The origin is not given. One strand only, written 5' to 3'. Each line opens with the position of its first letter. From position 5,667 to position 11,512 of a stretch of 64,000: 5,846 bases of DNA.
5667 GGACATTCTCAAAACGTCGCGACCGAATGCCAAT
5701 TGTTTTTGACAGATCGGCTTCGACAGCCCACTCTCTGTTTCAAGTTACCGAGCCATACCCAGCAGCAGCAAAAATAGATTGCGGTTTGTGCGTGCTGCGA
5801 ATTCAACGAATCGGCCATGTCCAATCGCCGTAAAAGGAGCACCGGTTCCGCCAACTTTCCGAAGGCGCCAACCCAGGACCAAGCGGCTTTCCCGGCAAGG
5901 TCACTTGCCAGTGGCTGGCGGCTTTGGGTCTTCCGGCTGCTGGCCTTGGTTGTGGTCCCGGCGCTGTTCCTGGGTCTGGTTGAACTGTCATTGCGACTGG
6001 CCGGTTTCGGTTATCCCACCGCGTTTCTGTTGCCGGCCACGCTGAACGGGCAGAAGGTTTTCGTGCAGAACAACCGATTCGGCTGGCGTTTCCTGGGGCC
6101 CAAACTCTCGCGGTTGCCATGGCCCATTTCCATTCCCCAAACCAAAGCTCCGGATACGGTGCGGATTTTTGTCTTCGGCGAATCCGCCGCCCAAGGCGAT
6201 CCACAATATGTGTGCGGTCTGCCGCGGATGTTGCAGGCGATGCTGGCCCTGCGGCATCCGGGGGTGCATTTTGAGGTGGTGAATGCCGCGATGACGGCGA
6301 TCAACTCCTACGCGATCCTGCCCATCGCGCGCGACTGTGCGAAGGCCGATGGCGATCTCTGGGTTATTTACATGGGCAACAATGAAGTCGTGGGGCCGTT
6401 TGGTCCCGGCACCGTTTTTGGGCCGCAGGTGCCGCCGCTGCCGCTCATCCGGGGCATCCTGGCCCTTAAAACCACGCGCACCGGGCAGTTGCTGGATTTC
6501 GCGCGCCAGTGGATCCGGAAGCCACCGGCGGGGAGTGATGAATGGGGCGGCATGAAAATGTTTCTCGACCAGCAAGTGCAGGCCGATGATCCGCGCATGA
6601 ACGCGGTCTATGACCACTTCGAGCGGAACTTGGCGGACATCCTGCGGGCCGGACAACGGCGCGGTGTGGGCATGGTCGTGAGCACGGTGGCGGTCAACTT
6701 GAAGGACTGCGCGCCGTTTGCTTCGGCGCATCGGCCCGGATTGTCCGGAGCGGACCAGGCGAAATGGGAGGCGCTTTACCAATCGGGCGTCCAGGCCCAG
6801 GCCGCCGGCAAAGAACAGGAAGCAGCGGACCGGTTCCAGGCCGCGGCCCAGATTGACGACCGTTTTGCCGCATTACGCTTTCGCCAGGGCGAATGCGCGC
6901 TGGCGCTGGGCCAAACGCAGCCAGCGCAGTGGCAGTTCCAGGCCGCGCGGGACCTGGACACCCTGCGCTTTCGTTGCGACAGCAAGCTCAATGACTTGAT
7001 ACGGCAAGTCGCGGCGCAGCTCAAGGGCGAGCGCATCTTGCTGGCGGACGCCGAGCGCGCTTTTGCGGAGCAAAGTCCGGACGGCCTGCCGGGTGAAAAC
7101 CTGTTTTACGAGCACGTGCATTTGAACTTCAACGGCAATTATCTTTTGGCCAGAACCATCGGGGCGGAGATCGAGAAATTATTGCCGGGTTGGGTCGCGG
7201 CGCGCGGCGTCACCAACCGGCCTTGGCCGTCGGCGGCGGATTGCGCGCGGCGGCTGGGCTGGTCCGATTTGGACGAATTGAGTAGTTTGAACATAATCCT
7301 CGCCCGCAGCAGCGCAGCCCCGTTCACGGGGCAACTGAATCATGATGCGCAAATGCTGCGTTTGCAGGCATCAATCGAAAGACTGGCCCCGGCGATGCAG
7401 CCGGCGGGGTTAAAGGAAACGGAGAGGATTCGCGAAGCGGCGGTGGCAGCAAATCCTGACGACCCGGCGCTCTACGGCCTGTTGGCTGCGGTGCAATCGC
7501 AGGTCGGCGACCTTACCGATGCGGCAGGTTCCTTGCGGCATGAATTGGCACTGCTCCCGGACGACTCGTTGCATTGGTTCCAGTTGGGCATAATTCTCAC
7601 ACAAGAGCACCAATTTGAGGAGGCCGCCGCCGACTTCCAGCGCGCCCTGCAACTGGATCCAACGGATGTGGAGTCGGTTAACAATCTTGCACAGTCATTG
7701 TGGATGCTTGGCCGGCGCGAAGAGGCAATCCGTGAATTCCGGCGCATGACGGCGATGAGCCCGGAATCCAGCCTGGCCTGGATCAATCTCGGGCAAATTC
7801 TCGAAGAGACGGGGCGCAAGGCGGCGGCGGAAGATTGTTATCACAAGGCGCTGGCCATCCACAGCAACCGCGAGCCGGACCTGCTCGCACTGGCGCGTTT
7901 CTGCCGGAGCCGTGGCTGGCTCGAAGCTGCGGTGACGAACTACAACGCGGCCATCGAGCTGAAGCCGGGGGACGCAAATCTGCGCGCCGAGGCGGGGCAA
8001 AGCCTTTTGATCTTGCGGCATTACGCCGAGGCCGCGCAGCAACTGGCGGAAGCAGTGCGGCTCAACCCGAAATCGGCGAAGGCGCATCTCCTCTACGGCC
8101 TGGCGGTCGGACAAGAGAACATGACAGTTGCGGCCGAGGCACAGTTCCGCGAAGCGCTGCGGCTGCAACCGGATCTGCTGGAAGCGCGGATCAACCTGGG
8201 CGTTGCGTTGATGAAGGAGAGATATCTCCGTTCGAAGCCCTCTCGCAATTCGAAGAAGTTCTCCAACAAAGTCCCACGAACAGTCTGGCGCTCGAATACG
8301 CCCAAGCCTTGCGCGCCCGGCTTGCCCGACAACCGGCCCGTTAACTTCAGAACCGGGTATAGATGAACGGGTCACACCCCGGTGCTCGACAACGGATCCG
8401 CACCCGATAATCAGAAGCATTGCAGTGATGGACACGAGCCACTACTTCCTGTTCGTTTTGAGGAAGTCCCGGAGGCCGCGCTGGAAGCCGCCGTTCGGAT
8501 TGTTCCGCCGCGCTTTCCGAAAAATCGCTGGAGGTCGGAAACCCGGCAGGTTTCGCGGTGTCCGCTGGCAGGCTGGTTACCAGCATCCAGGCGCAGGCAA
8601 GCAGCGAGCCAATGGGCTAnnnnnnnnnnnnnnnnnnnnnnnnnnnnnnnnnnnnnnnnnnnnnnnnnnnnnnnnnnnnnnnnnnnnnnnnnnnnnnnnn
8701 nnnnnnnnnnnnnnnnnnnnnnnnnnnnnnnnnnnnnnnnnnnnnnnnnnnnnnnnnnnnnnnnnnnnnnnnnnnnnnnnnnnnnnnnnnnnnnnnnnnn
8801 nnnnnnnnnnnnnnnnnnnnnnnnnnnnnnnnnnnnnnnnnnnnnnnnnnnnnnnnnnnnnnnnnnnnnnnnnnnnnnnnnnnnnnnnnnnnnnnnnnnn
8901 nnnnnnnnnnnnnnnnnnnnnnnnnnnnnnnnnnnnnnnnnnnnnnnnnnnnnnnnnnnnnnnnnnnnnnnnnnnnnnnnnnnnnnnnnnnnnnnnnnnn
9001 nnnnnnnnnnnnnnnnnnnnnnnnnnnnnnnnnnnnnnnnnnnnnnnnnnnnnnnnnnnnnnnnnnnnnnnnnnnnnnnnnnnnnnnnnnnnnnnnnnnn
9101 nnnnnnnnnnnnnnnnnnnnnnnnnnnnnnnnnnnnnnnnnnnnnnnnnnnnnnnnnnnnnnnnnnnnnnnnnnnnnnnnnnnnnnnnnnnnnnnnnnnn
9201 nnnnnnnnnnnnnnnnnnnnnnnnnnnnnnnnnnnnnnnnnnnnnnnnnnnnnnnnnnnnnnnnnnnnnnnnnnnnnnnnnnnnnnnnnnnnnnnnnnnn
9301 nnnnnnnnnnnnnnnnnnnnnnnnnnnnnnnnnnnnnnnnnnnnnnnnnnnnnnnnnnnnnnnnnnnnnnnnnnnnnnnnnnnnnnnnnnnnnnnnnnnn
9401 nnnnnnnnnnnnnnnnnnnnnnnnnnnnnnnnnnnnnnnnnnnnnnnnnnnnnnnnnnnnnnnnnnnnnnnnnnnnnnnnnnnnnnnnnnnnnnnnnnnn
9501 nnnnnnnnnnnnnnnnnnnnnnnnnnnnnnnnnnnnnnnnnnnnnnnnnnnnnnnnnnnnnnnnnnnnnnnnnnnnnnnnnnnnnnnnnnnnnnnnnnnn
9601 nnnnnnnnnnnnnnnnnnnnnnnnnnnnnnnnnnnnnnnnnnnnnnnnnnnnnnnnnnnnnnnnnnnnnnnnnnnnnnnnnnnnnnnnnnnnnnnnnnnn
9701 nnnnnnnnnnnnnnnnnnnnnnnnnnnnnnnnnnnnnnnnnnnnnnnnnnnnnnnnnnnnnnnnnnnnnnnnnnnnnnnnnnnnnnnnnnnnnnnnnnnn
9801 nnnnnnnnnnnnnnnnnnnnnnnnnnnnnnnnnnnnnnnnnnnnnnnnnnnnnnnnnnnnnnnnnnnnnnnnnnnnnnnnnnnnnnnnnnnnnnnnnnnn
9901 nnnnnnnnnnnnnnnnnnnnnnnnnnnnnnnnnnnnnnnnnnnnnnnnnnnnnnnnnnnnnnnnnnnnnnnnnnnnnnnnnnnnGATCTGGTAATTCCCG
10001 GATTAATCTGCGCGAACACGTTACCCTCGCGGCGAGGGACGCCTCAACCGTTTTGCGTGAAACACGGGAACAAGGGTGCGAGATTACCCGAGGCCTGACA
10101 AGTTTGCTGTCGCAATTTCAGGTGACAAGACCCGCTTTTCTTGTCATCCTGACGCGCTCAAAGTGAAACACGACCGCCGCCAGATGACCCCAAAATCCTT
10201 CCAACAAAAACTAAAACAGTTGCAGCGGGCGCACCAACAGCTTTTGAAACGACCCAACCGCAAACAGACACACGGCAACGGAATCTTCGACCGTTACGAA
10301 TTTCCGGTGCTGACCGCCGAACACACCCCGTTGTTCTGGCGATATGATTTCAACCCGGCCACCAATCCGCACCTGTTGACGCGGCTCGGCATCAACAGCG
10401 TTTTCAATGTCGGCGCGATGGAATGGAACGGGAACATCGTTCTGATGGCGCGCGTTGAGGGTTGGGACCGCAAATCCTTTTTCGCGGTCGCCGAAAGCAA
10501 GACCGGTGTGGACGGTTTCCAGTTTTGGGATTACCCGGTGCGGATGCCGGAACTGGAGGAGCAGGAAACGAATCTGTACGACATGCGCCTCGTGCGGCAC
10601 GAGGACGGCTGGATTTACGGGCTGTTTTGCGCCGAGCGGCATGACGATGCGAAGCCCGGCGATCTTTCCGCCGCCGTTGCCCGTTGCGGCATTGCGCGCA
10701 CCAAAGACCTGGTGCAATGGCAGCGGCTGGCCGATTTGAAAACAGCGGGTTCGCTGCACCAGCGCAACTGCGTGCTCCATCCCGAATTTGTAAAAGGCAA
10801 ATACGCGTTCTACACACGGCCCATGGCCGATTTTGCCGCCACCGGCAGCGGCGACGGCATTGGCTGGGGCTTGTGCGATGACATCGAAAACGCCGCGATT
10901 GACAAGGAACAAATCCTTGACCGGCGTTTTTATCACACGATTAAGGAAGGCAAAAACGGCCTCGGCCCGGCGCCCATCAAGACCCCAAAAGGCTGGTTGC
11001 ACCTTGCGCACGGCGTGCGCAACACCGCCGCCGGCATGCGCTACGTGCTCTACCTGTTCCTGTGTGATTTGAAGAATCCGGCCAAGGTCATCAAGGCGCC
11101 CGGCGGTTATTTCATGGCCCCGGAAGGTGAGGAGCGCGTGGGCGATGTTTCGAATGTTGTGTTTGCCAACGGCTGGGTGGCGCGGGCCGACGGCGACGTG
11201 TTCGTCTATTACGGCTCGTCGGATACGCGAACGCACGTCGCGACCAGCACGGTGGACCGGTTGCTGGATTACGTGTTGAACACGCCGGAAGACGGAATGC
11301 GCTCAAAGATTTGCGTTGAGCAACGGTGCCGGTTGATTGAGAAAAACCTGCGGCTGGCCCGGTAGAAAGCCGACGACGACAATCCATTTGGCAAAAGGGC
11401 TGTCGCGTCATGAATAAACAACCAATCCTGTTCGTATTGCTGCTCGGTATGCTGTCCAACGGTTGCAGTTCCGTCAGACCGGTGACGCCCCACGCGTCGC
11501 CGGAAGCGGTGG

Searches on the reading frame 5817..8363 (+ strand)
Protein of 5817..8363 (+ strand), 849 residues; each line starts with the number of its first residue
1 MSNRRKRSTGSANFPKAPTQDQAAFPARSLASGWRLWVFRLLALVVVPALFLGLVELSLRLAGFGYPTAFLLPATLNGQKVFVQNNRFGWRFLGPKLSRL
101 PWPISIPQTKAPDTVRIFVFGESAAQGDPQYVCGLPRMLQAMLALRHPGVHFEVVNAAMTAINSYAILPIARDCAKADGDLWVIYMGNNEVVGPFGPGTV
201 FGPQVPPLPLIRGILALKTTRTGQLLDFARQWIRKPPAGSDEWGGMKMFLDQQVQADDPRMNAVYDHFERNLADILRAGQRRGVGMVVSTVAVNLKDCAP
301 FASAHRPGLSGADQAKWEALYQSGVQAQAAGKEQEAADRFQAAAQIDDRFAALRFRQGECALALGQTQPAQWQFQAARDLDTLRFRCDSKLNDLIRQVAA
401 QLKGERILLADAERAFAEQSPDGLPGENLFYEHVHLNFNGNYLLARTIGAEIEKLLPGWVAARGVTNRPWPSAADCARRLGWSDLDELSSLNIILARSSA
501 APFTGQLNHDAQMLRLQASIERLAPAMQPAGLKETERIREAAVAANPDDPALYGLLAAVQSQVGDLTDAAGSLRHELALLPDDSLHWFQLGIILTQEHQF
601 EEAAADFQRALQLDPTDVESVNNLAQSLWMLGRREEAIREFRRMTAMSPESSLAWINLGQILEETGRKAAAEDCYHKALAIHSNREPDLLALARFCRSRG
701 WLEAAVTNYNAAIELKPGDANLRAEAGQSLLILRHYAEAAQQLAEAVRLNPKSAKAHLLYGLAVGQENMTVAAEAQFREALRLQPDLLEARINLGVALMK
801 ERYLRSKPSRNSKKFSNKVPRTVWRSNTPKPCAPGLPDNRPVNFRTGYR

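Call 67: search_protein_families(library=pfam, proteins=[window:5817-8363:+], max_evalue=0.0001)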
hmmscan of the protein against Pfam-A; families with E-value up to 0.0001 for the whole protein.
window:5817-8363:+ (849 aa): 16 families
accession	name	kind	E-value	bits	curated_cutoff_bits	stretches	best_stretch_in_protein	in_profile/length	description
PF07719.23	TPR_2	-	5.8e-28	95.1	27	2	587-617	4-34/34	Tetratricopeptide repeat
PF13414.12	TPR_11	-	7.3e-26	90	26.8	1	593-632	3-42/42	TPR repeat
PF13431.12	TPR_17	-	1.2e-22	78.7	24.4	0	607-637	2-32/34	Tetratricopeptide repeat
PF00515.34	TPR_1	-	6.4e-22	76.9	27.8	2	587-617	4-34/34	Tetratricopeptide repeat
PF13181.12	TPR_8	-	1.6e-20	71.9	25.7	0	654-681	3-30/34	Tetratricopeptide repeat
PF14559.12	TPR_19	-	2.4e-20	73.1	25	2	594-644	1-51/68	Tetratricopeptide repeat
PF13432.12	TPR_16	-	4.6e-20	72.2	32.7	2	623-683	2-62/65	Tetratricopeptide repeat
PF13428.12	TPR_14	-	1.3e-18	66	23.5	1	623-661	6-44/44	Tetratricopeptide repeat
PF23914.1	TPR_CcmH_CycH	-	4.1e-12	46.6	42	1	565-635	31-101/158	Cytochrome c-type biogenesis protein H TPR domain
PF24575.1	TPR_Slam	-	8.8e-12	45.8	35.2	0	632-673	61-102/104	Surface lipoprotein assembly modifier, N-terminal TPR repeats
PF13371.12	TPR_9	-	4.6e-10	39.8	35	1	591-651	2-62/73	Tetratricopeptide repeat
PF13424.12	TPR_12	-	2.8e-09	37.5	30.1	0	588-647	7-74/77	Tetratricopeptide repeat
PF13176.12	TPR_7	-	6e-08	32.6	27.9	0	654-685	1-32/36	Tetratricopeptide repeat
PF14561.12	TPR_20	-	4.6e-06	27.3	25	0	540-573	12-45/90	Tetratricopeptide repeat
PF13374.12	TPR_10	-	6.3e-06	26.5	27.5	0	657-682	7-32/42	Tetratricopeptide repeat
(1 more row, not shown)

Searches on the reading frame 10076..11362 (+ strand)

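Call 67: search_protein_families(library=pfam, proteins=[window:10076-11362:+], max_evalue=0.0001)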
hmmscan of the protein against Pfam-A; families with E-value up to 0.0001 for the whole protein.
window:10076-11362:+ (429 aa): 2 families
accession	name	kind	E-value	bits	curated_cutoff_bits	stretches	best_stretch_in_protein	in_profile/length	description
PF04041.19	Glyco_hydro_130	-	4.2e-22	78.9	26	1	108-400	34-318/320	beta-1,4-mannooligosaccharide phosphorylase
PF08950.16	DUF1861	-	9.5e-05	22.1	28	0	319-388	217-287/296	Protein of unknown function (DUF1861)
